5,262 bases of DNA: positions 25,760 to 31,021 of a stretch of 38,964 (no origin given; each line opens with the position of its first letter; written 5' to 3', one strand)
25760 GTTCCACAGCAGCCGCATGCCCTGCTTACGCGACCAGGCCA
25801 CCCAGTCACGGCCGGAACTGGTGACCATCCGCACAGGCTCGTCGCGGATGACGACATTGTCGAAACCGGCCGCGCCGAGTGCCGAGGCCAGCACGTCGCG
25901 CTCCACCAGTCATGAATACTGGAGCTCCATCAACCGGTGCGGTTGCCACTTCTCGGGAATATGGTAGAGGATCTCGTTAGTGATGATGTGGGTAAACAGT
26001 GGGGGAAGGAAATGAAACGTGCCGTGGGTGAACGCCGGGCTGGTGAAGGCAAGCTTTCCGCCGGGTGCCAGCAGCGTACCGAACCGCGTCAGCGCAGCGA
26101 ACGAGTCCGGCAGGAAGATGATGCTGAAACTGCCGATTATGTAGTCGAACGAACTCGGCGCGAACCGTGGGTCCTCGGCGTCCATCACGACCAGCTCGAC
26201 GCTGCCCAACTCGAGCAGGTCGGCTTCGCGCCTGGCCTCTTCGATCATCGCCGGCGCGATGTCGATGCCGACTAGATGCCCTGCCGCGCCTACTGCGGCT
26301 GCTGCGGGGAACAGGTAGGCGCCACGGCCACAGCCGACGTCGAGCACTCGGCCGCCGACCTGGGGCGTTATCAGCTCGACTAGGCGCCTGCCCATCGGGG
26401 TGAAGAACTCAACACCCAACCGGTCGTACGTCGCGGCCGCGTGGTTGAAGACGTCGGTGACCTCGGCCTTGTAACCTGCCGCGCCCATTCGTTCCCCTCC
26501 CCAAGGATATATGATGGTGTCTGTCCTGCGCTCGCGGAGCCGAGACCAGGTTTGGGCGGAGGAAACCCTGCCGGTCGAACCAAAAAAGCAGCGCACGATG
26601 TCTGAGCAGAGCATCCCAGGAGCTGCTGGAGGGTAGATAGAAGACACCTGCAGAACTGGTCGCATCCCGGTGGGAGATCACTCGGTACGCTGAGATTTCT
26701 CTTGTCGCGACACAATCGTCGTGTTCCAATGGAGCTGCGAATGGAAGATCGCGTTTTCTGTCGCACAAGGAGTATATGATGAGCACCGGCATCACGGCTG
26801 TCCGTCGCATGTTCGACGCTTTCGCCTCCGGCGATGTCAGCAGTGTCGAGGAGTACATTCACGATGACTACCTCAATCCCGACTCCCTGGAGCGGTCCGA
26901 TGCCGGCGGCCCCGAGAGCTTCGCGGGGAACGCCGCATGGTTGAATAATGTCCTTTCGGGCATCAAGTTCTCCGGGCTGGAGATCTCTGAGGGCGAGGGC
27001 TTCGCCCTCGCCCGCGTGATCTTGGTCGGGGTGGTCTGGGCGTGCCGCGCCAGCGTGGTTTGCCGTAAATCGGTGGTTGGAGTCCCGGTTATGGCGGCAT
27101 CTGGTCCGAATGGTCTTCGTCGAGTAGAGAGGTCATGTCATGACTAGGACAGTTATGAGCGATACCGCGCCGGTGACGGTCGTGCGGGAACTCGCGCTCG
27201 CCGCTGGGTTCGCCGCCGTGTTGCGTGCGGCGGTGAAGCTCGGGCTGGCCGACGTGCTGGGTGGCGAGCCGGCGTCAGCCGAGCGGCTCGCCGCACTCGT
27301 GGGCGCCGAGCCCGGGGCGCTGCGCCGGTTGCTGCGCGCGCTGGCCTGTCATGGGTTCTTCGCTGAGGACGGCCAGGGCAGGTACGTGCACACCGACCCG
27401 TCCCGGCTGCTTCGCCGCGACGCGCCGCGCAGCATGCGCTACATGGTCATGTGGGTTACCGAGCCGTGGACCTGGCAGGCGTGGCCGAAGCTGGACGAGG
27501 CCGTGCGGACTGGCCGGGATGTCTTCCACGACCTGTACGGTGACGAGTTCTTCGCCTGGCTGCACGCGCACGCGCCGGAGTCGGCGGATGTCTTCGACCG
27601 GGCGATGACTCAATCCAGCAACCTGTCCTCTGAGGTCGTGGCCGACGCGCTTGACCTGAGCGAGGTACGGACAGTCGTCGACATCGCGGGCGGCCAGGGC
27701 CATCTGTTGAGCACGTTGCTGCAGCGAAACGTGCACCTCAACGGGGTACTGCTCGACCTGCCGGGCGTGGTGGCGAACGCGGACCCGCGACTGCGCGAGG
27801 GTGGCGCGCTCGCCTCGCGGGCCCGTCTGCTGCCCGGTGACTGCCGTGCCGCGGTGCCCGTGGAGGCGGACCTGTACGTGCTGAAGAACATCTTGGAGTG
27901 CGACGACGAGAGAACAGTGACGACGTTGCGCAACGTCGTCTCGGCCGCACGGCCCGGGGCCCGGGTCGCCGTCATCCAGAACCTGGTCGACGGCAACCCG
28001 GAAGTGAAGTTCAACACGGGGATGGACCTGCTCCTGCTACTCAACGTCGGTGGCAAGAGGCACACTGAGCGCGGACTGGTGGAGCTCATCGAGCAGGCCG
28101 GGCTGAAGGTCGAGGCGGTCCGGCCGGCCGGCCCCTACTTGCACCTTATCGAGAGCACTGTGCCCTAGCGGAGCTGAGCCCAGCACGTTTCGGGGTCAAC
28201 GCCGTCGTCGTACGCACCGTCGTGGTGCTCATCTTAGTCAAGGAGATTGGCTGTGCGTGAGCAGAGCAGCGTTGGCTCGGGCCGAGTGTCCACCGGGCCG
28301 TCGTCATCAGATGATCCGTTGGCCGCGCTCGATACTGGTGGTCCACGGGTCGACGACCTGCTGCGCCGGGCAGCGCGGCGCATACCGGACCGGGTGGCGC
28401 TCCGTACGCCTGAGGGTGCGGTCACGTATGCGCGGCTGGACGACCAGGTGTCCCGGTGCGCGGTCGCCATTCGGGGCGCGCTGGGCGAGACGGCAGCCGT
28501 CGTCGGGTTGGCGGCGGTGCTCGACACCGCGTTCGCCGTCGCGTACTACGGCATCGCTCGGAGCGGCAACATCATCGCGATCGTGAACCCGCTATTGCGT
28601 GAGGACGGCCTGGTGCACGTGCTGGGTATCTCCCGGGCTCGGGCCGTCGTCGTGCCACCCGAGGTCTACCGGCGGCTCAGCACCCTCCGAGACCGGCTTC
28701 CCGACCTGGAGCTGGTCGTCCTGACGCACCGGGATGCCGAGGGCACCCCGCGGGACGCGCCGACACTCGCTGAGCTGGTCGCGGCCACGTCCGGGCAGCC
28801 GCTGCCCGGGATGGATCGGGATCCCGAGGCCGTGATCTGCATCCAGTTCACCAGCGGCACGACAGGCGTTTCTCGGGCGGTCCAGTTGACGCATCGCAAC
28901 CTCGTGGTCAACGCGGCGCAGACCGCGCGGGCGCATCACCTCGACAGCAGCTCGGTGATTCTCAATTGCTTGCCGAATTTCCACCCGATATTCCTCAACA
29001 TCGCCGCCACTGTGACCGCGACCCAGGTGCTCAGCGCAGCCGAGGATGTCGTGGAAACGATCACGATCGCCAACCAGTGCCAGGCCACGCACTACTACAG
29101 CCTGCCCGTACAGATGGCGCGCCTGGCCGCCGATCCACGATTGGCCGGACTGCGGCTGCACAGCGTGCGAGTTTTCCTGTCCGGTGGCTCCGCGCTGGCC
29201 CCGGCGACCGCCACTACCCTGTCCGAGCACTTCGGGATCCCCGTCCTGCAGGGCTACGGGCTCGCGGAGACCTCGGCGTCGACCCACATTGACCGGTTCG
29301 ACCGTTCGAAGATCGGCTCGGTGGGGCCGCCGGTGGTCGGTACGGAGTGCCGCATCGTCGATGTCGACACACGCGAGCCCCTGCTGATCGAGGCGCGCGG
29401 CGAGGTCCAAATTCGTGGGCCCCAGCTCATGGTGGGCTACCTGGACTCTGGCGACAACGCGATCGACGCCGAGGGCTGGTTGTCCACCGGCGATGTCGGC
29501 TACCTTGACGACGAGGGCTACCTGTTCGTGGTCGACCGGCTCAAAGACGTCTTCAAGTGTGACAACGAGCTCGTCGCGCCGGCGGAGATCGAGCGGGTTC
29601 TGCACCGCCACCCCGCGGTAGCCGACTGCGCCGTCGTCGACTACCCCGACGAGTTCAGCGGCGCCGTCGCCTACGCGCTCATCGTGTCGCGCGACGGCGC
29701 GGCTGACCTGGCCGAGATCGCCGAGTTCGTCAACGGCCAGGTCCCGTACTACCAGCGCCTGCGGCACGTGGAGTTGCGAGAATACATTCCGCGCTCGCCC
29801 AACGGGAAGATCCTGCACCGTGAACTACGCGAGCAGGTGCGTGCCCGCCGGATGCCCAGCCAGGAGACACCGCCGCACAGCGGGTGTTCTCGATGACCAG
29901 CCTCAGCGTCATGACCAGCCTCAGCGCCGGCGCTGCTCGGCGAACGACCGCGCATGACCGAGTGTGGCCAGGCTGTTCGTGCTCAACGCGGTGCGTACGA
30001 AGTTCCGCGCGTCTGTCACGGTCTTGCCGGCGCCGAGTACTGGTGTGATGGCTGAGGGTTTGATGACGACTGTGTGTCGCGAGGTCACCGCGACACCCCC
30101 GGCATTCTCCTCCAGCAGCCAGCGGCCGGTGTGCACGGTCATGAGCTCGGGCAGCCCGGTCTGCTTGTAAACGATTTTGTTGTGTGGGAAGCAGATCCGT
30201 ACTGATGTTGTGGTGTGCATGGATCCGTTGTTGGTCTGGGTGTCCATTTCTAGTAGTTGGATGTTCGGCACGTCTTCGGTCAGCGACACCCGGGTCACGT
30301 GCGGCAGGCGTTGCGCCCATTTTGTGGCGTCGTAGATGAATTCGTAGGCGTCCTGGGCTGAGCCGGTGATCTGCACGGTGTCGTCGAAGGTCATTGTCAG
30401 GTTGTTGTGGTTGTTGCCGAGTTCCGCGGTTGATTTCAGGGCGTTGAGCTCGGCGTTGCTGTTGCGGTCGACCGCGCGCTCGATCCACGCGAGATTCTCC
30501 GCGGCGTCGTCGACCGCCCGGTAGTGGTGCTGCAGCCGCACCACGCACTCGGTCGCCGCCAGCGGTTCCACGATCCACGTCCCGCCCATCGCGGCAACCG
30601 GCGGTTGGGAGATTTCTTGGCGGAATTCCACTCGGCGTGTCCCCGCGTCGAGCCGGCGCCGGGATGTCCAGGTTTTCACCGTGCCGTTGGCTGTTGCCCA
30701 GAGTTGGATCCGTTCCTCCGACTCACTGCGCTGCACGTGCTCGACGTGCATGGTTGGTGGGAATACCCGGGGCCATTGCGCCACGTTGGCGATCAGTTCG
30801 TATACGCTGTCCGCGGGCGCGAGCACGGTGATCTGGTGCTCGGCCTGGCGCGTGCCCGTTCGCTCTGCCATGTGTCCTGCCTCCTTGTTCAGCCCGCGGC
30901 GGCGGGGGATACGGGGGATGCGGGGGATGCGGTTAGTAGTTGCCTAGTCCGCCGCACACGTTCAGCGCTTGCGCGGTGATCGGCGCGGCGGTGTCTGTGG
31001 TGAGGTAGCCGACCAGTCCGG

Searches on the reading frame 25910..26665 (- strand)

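Call 95: search_protein_families(library=pfam, proteins=[window:25910-26665:-], max_evalue=0.001)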
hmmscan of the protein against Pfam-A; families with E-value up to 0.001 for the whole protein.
window:25910-26665:- (251 aa): 8 families
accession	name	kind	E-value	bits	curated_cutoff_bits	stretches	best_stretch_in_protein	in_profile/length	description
PF13649.12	Methyltransf_25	-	2.4e-19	70.3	27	1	107-203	1-97/97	Methyltransferase domain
PF13847.12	Methyltransf_31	-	1.1e-18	67.8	27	1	104-211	4-113/145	Methyltransferase domain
PF08241.18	Methyltransf_11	-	2.2e-16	60.7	21.2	1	108-207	1-95/95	Methyltransferase domain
PF08242.18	Methyltransf_12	-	1.6e-15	58.1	30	1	108-205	1-98/98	Methyltransferase domain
PF13489.12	Methyltransf_23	-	7.2e-14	52.3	27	1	98-211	16-120/164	Methyltransferase domain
PF01209.24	Ubie_methyltran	-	9.2e-14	51.8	20.1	1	67-206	7-150/233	ubiE/COQ5 methyltransferase family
PF01135.25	PCMT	-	2.3e-06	28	20.3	1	95-186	65-156/210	Protein-L-isoaspartate(D-aspartate) O-methyltransferase (PCMT)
PF05175.20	MTS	-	0.00019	21.6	23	1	95-177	23-103/170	Methyltransferase small domain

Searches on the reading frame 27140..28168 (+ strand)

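Call 95: search_protein_families(library=pfam, proteins=[window:27140-28168:+], max_evalue=0.001)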
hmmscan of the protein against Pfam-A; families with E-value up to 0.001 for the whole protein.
window:27140-28168:+ (342 aa): 2 families
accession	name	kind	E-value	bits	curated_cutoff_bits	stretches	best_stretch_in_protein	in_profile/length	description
PF00891.24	Methyltransf_2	-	2.8e-30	105.7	22.3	1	115-322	1-209/210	O-methyltransferase domain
PF08100.18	Dimerisation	-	1.2e-14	54.3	25.6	1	17-91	11-90/93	O-methyltransferase dimerisation domain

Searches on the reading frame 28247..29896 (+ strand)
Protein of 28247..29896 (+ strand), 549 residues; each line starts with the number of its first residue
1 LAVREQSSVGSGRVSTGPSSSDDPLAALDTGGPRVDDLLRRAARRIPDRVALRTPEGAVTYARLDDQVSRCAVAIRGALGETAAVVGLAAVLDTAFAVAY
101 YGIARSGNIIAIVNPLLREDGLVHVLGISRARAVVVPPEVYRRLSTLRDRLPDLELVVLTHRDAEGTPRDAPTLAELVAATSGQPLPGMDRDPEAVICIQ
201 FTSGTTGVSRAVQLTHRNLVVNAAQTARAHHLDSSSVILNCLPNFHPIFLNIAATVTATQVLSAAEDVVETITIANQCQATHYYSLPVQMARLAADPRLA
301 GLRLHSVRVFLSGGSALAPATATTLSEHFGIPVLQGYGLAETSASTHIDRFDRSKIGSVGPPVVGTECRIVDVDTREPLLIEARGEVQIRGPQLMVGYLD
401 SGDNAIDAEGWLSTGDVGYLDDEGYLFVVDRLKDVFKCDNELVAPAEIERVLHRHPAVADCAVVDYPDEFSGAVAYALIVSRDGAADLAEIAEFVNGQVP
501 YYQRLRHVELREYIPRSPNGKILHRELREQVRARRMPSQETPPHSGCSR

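Call 95: search_protein_families(library=pfam, proteins=[window:28247-29896:+], max_evalue=0.001)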
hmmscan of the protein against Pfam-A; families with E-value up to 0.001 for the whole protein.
window:28247-29896:+ (549 aa): 2 families
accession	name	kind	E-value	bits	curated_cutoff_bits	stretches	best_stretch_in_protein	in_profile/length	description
PF00501.34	AMP-binding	-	6.8e-63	213.2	29.9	1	39-399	1-384/384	AMP-binding enzyme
PF13193.12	AMP-binding_C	-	7.6e-14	52.8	24.5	1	447-521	1-76/76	AMP-binding enzyme C-terminal domain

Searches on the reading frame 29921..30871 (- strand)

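Call 95: search_protein_families(library=pfam, proteins=[window:29921-30871:-], max_evalue=0.001)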
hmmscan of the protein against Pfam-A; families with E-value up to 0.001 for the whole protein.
window:29921-30871:- (316 aa): 2 families
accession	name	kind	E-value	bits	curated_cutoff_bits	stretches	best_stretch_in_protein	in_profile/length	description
PF03364.25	Polyketide_cyc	-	4.1e-20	72.7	23.4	2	18-119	3-101/126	Polyketide cyclase / dehydrase and lipid transport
PF10604.15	Polyketide_cyc2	-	2.7e-17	63.8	27.4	2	9-150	3-142/142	Polyketide cyclase / dehydrase and lipid transport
